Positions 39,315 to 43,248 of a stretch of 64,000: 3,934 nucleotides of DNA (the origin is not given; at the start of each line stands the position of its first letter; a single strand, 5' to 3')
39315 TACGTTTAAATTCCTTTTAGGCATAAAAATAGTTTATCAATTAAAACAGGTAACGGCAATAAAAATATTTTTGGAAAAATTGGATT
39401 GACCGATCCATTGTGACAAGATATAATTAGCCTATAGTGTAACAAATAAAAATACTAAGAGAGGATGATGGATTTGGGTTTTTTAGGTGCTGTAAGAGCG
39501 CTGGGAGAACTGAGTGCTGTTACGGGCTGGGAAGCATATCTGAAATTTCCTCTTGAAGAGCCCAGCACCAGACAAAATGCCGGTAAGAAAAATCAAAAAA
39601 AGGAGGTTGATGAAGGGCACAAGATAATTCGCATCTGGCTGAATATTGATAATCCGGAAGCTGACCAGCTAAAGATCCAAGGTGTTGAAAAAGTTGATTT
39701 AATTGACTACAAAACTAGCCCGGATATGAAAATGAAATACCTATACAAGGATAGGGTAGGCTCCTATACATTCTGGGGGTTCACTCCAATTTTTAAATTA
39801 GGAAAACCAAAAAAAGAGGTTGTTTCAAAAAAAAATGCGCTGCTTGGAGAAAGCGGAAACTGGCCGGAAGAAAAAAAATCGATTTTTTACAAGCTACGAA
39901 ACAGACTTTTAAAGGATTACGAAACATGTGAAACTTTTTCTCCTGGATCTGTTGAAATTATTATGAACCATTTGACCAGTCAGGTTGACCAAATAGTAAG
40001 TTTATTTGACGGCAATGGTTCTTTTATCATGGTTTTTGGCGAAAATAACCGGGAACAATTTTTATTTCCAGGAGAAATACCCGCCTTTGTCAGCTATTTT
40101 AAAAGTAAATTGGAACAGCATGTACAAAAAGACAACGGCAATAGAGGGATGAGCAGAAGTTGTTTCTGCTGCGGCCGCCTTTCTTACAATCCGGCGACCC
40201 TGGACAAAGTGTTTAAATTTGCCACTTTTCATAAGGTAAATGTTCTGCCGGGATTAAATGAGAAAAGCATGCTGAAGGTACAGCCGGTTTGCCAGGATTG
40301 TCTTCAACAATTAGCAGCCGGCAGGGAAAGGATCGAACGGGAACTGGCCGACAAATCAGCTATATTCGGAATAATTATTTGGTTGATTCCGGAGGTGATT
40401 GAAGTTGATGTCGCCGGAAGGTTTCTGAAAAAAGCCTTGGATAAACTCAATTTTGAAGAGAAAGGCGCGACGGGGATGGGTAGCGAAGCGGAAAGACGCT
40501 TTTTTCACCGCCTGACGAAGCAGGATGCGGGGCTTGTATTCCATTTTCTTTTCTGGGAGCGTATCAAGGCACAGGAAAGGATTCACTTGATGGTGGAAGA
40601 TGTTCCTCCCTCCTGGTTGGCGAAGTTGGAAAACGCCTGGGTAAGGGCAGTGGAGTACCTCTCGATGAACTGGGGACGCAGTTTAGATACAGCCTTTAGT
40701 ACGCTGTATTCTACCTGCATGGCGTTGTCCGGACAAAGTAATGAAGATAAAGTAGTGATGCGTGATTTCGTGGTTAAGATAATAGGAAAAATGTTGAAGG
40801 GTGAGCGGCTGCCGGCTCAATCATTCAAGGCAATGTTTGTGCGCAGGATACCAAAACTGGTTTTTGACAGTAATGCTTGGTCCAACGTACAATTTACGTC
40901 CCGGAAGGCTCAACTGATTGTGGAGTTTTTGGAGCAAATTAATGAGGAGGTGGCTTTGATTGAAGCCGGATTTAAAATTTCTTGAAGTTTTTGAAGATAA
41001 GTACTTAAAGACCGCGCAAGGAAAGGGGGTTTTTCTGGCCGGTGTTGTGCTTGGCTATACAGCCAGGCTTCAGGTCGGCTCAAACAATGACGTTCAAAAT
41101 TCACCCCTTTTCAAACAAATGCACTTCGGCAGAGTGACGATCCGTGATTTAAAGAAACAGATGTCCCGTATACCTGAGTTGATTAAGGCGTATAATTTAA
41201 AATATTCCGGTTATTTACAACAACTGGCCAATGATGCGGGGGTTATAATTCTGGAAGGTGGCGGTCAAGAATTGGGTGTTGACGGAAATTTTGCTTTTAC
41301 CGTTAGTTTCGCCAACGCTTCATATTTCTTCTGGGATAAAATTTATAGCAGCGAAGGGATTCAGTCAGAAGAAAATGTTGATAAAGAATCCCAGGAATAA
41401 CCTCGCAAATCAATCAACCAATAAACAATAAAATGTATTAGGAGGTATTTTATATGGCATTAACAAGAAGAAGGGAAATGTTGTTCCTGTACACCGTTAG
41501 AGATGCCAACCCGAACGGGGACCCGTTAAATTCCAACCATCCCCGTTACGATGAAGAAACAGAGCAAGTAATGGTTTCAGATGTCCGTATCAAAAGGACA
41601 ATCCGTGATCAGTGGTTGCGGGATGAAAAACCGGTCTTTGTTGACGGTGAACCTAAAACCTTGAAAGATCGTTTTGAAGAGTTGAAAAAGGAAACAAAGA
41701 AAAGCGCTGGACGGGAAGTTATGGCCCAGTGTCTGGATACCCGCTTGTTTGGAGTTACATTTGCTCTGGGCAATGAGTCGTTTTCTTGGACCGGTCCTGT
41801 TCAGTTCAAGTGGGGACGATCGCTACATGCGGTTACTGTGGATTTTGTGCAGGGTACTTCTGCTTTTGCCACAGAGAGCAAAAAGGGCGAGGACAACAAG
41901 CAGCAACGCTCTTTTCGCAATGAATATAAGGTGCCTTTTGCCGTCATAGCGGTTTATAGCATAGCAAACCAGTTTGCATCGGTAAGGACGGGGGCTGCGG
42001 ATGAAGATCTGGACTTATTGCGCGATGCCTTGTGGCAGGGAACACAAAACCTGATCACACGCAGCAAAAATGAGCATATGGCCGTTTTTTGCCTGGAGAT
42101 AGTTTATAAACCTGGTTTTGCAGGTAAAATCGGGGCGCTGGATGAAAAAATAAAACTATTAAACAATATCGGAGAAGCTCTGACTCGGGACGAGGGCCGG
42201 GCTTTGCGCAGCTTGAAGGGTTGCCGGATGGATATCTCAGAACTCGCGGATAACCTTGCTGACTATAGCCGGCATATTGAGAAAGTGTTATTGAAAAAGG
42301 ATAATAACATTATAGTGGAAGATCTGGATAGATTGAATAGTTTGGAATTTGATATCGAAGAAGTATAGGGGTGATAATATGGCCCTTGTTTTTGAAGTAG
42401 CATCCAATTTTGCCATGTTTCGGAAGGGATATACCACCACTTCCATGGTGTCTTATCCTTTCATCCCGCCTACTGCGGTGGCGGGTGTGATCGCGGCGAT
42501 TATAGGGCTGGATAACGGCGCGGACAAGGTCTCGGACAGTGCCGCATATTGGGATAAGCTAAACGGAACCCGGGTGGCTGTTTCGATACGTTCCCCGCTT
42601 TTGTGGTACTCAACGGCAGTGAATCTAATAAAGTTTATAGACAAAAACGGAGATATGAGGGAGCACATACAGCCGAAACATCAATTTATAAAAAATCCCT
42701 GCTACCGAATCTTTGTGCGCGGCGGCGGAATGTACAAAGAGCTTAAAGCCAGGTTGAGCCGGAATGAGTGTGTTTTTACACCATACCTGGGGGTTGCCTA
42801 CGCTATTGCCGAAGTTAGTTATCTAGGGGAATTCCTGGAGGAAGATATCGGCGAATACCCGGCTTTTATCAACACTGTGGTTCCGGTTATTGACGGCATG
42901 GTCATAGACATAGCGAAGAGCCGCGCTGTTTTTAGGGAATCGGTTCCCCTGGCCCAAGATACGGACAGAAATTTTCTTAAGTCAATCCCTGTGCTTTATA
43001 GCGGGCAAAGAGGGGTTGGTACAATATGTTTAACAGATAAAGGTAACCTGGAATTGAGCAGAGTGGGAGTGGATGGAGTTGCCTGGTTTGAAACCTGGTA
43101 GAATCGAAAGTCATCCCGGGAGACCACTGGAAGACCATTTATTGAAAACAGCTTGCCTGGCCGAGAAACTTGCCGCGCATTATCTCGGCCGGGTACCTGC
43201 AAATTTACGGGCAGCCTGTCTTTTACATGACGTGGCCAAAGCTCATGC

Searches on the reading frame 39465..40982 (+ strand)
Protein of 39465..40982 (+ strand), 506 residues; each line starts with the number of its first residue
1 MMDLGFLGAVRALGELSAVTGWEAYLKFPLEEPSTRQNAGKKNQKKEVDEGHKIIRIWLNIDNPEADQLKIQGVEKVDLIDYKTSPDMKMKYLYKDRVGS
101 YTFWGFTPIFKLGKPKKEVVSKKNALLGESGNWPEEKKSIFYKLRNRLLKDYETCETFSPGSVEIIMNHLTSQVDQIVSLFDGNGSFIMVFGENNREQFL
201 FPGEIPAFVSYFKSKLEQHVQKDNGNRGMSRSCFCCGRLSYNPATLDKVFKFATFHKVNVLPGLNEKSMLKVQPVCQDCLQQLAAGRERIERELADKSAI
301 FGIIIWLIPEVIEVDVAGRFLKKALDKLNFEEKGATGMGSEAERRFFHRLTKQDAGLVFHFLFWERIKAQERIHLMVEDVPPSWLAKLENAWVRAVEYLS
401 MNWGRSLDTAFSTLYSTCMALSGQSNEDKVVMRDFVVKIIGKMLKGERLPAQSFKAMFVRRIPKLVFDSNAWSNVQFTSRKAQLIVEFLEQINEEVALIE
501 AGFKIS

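Call 11: search_protein_families(library=padloc, proteins=[window:39465-40982:+], max_evalue=0.001)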
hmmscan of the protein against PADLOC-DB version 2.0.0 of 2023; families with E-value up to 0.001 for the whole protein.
window:39465-40982:+ (506 aa): 5 families
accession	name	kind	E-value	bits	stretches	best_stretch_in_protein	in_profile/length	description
PDLC01623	Cas8b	-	7.5e-45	152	1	54-494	33-423/544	CAS-I-B; effector_LS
PDLC01343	Cas8b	-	4.9e-36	122.8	1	56-493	23-410/535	CAS-I-B; effector_LS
PDLC01285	Cas8b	-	1.5e-25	88.2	1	180-493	100-363/483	CAS-I-B; effector_LS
PDLC01304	Cas8b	-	1e-15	56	1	246-492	4-205/326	CAS-I-B; effector_LS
PDLC00969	Cas8b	-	1.1e-08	33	1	245-387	3-153/395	"CRISPR-associated protein Cas8b/Csh1, subtype I-B/HMARI"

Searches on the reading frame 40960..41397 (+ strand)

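Call 11: search_protein_families(library=padloc, proteins=[window:40960-41397:+], max_evalue=0.001)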
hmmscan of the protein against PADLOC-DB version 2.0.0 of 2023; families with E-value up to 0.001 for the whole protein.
window:40960-41397:+ (146 aa): 6 families
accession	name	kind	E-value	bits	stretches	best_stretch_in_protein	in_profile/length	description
PDLC01518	Cas8b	-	1.7e-53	178.4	1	5-131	3-128/134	CAS-I-B; effector_LS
PDLC01623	Cas8b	-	4.2e-11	40.6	1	7-113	437-537/544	CAS-I-B; effector_LS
PDLC00969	Cas8b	-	5.5e-07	27.3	1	15-88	292-363/395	"CRISPR-associated protein Cas8b/Csh1, subtype I-B/HMARI"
PDLC01343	Cas8b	-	2.3e-06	24.9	1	8-102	428-516/535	CAS-I-B; effector_LS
PDLC01304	Cas8b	-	1.9e-05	22.3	1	13-93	225-300/326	CAS-I-B; effector_LS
PDLC01285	Cas8b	-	7.7e-05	19.9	1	11-89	380-451/483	CAS-I-B; effector_LS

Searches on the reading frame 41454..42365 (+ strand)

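Call 11: search_protein_families(library=padloc, proteins=[window:41454-42365:+], max_evalue=0.001)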
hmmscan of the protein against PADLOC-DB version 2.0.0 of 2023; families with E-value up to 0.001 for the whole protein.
window:41454-42365:+ (304 aa): 8 families
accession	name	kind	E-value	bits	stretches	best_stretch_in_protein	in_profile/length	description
PDLC01303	Cas7b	-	7.3e-65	217.3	1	6-287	1-258/261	CAS-I-B; effector_G7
PDLC00963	Cas7b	-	3e-64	215.4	1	6-287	1-283/286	"CRISPR-associated protein Cas7/Csh2, subtype I-B/HMARI"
PDLC00964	Cas7b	-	2.2e-60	202.6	1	4-246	2-236/268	"CRISPR-associated protein, CT1132 family"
PDLC01461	Cas7c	-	2.4e-54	182.7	1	3-247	2-231/250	CAS-I-C; effector_G7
PDLC01614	Cas7b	-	2e-53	179.8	1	6-235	2-229/247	"CAS-I-B,CAS-I-C; effector_G7"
PDLC01253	Cas7c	-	2.8e-52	175.8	1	4-263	2-216/230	CAS-I-C; effector_G7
PDLC01302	Cas7c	-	5.4e-33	112.6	1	7-194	2-191/261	CAS-I-C; effector_G7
PDLC00958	Cas7c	-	8.4e-32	108.8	1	7-194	2-208/284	"CRISPR-associated protein Cas7/Csd2, subtype I-C/DVULG"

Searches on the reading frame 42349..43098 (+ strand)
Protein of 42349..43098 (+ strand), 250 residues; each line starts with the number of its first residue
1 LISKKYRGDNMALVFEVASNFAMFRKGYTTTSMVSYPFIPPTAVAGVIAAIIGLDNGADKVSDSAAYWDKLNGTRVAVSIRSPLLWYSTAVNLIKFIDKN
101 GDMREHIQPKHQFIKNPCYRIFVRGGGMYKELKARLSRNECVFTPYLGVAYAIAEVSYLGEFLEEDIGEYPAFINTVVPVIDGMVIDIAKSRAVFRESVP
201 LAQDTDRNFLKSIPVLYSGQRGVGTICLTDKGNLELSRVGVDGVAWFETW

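Call 11: search_protein_families(library=padloc, proteins=[window:42349-43098:+], max_evalue=0.001)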
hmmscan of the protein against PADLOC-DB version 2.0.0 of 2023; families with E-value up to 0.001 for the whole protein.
window:42349-43098:+ (250 aa): 10 families
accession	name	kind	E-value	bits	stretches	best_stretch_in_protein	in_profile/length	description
PDLC02096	Cas5b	-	3.4e-43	145.9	1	12-216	3-196/223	-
PDLC01432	Cas5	-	9.4e-33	112.2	1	12-246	3-210/211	CAS-I-B; effector_G5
PDLC00951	Cas5b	-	1.8e-32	111.1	1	12-218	2-207/241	"CRISPR-associated protein Cas5, subtype I-B/HMARI"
PDLC01305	Cas5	-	4.5e-32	109.5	1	13-182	1-161/174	CAS-I-B; effector_G5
PDLC01644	Cas5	-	7.5e-11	40.7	1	13-179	2-156/192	CAS-I; effector_G5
PDLC02097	Cas5b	-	6.1e-10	37.4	1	13-174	4-172/251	-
PDLC01306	Cas5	-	6.2e-10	37.6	1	13-158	1-133/174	CAS-I; effector_G5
PDLC00950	Cas5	-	2.5e-09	34.9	1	12-53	1-42/43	CRISPR-associated protein Cas5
PDLC01453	Cas5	-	7.8e-09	33.7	1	13-160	4-130/205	CAS-I; effector_G5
PDLC01271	Cas5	-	0.00011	20.3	1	14-148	2-117/170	CAS-I-B; effector_G5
